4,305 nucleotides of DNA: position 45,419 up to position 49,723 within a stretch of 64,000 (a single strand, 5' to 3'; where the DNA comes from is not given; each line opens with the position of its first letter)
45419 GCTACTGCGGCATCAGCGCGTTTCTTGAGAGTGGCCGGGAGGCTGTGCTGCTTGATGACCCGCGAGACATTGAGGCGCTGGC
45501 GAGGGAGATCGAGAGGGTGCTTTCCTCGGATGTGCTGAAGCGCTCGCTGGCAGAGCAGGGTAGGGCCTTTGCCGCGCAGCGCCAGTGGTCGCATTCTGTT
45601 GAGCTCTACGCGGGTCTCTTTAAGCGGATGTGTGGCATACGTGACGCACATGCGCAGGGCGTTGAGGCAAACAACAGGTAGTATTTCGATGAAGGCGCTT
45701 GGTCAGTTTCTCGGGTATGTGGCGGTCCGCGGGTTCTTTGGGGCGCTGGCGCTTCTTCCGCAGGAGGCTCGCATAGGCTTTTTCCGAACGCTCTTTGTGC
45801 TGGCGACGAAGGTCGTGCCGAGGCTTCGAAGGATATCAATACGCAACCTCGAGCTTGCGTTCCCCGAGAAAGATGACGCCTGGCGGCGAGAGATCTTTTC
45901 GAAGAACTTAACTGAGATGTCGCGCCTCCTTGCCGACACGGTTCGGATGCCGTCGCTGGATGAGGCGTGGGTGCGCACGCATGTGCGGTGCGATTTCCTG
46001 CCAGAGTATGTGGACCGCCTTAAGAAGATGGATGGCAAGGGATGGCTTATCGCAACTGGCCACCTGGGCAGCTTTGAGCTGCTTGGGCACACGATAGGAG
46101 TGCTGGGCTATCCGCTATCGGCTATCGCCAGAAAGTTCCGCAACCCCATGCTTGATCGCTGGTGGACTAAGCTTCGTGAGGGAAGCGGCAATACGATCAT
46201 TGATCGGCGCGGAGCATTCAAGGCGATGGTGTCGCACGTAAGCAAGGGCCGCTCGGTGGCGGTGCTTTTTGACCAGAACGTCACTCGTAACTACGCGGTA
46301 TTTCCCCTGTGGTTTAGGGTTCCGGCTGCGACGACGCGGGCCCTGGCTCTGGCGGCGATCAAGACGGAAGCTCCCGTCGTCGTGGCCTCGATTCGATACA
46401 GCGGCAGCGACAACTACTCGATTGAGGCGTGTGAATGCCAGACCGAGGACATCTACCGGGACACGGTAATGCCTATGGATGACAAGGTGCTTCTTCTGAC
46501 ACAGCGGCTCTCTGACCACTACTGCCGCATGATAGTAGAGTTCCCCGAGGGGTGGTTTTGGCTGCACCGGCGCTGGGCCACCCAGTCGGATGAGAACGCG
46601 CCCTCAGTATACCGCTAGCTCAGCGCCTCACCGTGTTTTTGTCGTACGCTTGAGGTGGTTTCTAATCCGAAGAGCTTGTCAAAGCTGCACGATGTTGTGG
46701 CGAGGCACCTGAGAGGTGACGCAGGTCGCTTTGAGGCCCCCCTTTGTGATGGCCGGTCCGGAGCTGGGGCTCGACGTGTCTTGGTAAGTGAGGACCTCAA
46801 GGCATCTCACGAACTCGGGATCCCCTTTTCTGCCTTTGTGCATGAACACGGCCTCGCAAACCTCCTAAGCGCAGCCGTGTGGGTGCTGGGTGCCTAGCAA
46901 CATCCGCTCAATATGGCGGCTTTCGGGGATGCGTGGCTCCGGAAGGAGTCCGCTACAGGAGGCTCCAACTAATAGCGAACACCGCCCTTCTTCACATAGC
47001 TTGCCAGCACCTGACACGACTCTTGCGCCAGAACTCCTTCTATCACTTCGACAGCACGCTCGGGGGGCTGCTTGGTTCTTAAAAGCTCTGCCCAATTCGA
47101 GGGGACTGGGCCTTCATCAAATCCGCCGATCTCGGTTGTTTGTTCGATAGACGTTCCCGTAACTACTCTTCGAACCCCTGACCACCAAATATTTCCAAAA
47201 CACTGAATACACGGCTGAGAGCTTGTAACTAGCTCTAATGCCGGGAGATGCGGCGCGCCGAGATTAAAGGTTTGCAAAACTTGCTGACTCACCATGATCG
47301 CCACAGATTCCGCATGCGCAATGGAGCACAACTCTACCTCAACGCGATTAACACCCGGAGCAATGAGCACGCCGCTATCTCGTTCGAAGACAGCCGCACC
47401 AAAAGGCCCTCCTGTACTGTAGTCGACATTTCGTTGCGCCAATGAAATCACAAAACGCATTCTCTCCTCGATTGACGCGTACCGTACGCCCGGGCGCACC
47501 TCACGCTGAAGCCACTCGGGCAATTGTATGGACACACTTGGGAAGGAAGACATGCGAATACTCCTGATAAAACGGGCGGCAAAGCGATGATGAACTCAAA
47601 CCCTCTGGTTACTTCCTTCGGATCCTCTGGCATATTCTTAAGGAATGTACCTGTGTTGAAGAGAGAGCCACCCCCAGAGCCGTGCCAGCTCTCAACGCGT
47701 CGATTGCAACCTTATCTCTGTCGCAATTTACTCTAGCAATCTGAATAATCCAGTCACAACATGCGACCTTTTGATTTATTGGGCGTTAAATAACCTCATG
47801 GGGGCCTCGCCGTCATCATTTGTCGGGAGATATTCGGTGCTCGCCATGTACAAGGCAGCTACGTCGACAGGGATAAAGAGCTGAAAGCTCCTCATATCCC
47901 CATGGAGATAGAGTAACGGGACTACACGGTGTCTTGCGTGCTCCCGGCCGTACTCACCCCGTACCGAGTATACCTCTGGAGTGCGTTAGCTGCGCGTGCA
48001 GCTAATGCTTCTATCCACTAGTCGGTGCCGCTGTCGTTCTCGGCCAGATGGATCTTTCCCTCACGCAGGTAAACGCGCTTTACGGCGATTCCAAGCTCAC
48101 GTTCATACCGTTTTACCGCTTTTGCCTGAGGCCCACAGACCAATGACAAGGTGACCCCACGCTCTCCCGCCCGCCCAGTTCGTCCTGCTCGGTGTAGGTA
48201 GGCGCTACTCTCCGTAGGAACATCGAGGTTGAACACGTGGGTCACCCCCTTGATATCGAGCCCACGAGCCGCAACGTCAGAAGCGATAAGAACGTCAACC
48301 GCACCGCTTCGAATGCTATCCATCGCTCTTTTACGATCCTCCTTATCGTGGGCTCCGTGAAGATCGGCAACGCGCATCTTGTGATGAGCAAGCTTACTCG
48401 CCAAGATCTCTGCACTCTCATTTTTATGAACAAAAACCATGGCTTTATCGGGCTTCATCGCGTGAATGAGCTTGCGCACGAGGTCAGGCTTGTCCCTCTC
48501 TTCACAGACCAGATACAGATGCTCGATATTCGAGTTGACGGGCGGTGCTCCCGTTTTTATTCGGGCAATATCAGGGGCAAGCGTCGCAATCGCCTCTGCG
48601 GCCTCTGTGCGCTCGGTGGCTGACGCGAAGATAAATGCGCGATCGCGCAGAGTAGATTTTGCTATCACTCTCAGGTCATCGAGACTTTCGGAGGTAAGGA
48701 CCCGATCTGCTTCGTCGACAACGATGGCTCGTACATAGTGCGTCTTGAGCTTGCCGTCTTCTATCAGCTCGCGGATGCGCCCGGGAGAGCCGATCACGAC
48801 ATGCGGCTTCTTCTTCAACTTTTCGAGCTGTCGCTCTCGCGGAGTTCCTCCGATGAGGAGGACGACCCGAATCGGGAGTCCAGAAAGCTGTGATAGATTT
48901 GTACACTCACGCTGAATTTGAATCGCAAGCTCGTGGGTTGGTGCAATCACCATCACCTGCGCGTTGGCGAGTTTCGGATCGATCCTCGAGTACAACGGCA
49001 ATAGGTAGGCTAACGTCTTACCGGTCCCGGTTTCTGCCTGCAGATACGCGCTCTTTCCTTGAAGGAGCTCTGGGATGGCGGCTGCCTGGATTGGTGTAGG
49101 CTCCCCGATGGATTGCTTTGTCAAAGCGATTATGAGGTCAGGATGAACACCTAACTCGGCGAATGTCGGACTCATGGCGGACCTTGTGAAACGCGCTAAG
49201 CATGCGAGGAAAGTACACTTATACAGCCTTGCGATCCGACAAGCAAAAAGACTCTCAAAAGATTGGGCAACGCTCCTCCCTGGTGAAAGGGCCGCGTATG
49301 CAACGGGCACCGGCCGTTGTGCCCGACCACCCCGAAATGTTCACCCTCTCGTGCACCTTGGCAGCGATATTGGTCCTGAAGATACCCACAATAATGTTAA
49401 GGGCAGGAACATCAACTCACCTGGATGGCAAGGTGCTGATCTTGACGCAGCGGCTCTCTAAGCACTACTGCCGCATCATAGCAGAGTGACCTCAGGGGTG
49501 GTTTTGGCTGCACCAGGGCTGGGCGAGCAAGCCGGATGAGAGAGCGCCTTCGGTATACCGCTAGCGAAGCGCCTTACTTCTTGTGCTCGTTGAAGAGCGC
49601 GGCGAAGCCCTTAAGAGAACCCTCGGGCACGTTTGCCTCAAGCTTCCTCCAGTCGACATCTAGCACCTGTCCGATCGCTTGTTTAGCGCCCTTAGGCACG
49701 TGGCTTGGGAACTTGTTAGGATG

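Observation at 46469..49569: A ~2.8-kb low-GC insert (deaminase + DEAD-box helicase) bracketed by ~150-bp direct repeats derived from the 3' end of the LpxL-like gene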

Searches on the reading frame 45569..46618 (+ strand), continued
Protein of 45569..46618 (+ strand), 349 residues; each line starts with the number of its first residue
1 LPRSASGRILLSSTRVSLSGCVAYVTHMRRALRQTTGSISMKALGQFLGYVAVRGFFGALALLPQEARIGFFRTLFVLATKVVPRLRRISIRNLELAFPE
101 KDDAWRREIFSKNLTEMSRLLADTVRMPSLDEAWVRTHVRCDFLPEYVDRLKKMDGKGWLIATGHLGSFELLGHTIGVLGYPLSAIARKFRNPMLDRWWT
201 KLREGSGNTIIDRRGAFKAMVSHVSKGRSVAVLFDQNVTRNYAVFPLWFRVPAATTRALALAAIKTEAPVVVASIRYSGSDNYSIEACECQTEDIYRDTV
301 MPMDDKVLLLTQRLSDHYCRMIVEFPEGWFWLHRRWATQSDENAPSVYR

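Call 59: search_protein_families(library=ncbifam, proteins=[window:45689-46618:+], max_evalue=0.01)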
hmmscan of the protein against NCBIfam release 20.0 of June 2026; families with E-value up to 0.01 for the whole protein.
window:45689-46618:+ (309 aa): 17 families
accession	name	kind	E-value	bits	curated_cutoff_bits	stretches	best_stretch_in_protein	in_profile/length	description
NF006270.0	PRK08419.1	equivalog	9.5e-32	110.5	248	1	19-302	16-294/298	lipid A biosynthesis lauroyl acyltransferase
TIGR02207.1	lipid_A_htrB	subfamily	1.1e-29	103.8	297.8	1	21-308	26-303/303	LpxL/LpxP family Kdo(2)-lipid IV(A) lauroyl/palmitoleoyl acyltransferase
NF005120.0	PRK06553.1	equivalog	2.3e-25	89.6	273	1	4-297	18-307/308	lipid A biosynthesis lauroyl acyltransferase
NF005340.0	PRK06860.1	subfamily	9.4e-25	87.4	398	1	15-308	26-308/309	lipid A biosynthesis lauroyl acyltransferase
NF004569.0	PRK05906.1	equivalog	1.6e-22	80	439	2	109-298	134-314/454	lipid A biosynthesis lauroyl acyltransferase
NF006437.0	PRK08733.1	equivalog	1.3e-21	77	540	1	21-303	32-301/306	LpxL/LpxP family Kdo(2)-lipid IV(A) lauroyl/palmitoleoyl acyltransferase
NF005952.0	PRK08025.1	equivalog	3.3e-19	69.1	517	1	38-301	47-299/306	kdo(2)-lipid IV(A) palmitoleoyltransferase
NF006432.0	PRK08706.1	equivalog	1.1e-18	67.5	384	1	32-303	23-285/289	lipid A biosynthesis lauroyl acyltransferase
TIGR02208.1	lipid_A_msbB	equivalog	1.9e-18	66.8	336.05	1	16-240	23-245/305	lauroyl-Kdo(2)-lipid IV(A) myristoyltransferase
NF005919.0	PRK07920.1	equivalog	2e-18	66.5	209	1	21-303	23-300/311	phosphatidylinositol mannoside acyltransferase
NF006507.0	PRK08943.1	subfamily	3.7e-17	62.4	337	1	16-249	33-265/322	lipid A biosynthesis (KDO)2-(lauroyl)-lipid IVA acyltransferase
NF005399.0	PRK06946.1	subfamily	9.7e-16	57.8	343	1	11-308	8-294/294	lipid A biosynthesis lauroyl acyltransferase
NF004191.0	PRK05646.1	equivalog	1e-14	54.4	491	1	15-302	23-301/310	lipid A biosynthesis lauroyl acyltransferase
NF006487.0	PRK08905.1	equivalog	4.6e-13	48.9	281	1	21-305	11-282/290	lysophospholipid acyltransferase family protein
NF005150.0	PRK06628.1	equivalog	4.3e-12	46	350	1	46-297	49-289/290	lipid A biosynthesis lauroyl acyltransferase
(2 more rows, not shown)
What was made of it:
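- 45689..46618 (+): LpxL-family lipid A acyltransferase gene (309 aa), intact. It is the last gene of a conserved run: polysaccharide deacetylase, GT4, acyltransferase. NCBIfam lauroyl-acyltransferase models score below their cutoffs (call 59).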

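Call 88: search_protein_families(library=pfam, proteins=[L002:6416-6862:-, L011:3633-6107:-], max_evalue=1)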
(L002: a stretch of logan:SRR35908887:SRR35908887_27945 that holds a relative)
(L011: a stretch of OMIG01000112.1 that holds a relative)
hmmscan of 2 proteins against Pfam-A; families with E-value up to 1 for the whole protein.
L002:6416-6862:- (149 aa): 3 families
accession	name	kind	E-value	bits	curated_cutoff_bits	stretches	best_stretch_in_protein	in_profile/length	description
PF19360.4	TadB_TadC_N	-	0.017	15.4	27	1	6-43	18-55/143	TadB/TadC N-terminal domain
PF07416.16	Crinivirus_P26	-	0.1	12.8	25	1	111-137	3-29/227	Crinivirus P26 protein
PF17153.9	CHASE9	-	0.23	12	27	1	20-58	20-58/116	Periplasmic sensor domain, extracellular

L011:3633-6107:- (825 aa): 1 family
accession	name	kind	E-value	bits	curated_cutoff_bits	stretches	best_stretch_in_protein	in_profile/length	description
PF17435.7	CT_584-like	-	0.25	11.4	25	1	375-445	103-171/183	CT_584-like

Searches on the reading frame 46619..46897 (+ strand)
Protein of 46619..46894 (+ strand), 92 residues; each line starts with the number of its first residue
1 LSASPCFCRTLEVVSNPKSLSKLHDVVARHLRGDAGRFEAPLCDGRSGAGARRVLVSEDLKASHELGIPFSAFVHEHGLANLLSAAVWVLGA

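Call 7: search_protein_families(library=pfam, proteins=[window:46655-46897:+], max_evalue=0.01)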
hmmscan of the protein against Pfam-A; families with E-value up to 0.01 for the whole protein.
window:46655-46897:+ (80 aa): 0 families

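Call 59: search_protein_families(library=ncbifam, proteins=[window:46655-46897:+], max_evalue=0.01)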
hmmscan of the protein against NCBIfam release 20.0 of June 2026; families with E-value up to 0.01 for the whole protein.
window:46655-46897:+ (80 aa): 0 families

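Call 67: search_protein_families(library=pfam, proteins=[window:46619-46894:+], max_evalue=1)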
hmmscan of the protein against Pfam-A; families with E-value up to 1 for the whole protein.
seq(92 aa): 0 families
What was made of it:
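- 46632..46968 (.): Non-coding stretch at the left end of the insert, between the converging acyltransferase and deaminase genes. No Pfam hit in any frame (call 67).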

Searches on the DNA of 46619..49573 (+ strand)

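Call 68: search_dna_similar(query=window:46619-49573:+, collection=plasmids, mode=distant, max_rows=8)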
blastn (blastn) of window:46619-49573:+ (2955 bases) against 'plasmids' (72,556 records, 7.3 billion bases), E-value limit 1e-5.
No match.

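Call 69: search_dna_similar(query=window:46619-49573:+, collection=phages, mode=distant, max_rows=8)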
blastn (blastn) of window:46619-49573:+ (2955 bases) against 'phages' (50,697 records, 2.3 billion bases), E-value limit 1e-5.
No match.
